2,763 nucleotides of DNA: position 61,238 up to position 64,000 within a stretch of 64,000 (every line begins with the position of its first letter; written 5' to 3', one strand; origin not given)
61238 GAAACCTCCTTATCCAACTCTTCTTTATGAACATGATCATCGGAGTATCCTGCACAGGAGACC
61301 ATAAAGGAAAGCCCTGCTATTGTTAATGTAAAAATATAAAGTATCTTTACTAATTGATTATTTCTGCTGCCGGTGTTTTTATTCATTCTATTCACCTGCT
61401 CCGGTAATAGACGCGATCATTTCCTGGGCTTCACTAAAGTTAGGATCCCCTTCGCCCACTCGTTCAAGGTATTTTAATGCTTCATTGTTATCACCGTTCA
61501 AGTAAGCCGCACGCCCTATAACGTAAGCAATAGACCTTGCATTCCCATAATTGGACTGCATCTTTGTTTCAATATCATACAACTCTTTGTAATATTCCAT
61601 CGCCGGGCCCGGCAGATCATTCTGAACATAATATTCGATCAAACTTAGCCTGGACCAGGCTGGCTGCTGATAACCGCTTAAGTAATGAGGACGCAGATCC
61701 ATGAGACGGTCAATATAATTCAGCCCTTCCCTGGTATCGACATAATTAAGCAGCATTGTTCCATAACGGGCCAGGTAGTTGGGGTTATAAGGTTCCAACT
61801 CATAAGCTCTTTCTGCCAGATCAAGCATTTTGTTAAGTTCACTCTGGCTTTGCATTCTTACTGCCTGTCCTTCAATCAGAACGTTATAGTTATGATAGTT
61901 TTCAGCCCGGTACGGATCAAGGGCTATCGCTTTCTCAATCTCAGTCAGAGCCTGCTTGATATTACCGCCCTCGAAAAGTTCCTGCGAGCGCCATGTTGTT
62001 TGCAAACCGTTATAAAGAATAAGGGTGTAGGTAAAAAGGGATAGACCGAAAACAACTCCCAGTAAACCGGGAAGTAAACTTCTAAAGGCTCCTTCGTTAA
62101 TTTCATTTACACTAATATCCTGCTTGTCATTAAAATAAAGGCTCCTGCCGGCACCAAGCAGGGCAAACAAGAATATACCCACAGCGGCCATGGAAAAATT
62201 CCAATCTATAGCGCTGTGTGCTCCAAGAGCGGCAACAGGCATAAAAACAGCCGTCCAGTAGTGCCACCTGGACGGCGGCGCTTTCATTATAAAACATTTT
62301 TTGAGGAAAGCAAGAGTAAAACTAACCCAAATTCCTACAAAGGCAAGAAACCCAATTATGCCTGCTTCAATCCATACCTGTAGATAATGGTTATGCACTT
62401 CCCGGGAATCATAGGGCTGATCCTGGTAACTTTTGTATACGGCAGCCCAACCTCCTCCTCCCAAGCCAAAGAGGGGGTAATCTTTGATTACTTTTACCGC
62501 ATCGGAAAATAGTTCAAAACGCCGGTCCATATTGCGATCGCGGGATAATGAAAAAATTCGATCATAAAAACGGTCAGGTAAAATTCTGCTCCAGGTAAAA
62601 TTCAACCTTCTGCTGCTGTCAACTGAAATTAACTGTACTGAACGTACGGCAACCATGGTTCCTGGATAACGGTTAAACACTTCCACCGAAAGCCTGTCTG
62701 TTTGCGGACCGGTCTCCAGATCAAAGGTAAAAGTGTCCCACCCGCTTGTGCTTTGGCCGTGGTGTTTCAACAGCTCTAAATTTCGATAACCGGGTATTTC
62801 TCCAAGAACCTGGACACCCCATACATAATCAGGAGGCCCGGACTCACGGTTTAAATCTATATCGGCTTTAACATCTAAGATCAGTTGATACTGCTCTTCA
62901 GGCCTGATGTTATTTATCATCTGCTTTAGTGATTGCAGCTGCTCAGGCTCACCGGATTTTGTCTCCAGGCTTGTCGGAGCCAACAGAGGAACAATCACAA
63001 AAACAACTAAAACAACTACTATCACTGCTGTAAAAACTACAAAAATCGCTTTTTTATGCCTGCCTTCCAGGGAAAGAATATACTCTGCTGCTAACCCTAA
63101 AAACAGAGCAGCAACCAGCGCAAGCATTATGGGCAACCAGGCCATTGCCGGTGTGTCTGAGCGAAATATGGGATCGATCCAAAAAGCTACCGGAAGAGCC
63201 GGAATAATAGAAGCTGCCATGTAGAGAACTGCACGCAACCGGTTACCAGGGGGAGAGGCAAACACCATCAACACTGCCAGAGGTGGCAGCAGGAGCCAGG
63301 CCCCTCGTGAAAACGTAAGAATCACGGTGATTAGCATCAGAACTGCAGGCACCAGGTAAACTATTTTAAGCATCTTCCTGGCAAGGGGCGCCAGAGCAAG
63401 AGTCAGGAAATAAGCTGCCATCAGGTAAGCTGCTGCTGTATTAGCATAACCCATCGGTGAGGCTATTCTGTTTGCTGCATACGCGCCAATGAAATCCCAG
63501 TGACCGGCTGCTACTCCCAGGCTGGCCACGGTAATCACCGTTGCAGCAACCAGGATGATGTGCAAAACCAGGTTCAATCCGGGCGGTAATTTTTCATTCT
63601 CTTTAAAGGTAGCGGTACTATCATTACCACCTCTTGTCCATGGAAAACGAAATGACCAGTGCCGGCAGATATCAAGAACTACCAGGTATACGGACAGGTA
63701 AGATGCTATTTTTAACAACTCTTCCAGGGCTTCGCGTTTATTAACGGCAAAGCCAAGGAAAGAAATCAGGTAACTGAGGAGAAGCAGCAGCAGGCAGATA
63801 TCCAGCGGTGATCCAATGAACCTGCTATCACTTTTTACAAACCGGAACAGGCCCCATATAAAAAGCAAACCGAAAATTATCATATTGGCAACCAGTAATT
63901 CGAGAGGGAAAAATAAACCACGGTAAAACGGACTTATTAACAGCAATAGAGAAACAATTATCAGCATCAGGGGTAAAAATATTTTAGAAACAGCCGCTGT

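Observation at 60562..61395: In-frame TGA at the catalytic Cys of MsrA: a selenocysteine MsrA that also looks exported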

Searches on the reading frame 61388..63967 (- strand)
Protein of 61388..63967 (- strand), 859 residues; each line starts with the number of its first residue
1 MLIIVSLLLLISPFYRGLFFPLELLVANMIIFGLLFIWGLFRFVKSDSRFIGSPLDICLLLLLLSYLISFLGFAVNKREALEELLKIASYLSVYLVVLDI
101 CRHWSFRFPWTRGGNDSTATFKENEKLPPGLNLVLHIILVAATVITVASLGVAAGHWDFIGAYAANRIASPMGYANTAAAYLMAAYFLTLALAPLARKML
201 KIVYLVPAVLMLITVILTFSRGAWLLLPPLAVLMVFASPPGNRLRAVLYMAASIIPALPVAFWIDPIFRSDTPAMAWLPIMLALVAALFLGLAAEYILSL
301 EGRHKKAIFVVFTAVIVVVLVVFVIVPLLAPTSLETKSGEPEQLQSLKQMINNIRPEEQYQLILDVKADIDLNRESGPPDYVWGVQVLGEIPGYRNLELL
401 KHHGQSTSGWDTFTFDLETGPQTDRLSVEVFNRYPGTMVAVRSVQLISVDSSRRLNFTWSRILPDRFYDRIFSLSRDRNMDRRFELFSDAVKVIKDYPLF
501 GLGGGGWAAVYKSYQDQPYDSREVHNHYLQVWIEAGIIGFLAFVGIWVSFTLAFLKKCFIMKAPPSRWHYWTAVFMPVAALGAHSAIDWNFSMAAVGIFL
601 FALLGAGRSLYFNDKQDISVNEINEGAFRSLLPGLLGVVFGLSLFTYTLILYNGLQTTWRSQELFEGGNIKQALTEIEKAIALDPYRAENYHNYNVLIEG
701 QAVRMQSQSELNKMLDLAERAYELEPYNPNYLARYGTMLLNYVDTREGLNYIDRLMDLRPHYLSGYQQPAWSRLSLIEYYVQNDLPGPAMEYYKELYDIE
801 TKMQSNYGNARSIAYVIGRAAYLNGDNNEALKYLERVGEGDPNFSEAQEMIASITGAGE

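Call 27: search_protein_families(library=pfam, proteins=[window:61391-63967:-], max_evalue=0.001)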
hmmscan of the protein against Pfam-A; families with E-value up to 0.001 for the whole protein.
window:61391-63967:- (859 aa): 3 families
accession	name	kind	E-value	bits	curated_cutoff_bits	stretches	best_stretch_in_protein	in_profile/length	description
PF04932.20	Wzy_C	-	1e-13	51.8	31.7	1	475-544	76-149/149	O-Antigen ligase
PF13428.12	TPR_14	-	2.3e-08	34.4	23.5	0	816-852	6-42/44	Tetratricopeptide repeat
PF07719.23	TPR_2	-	1.4e-05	25.3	27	0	660-685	7-32/34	Tetratricopeptide repeat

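Call 40: find_encoding_contigs(protein=window:61388-63967:-, flank=10000, max_places=4)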
Protein window:61388-63967:- (859 aa): no gene with exactly this product is on record in the collection.
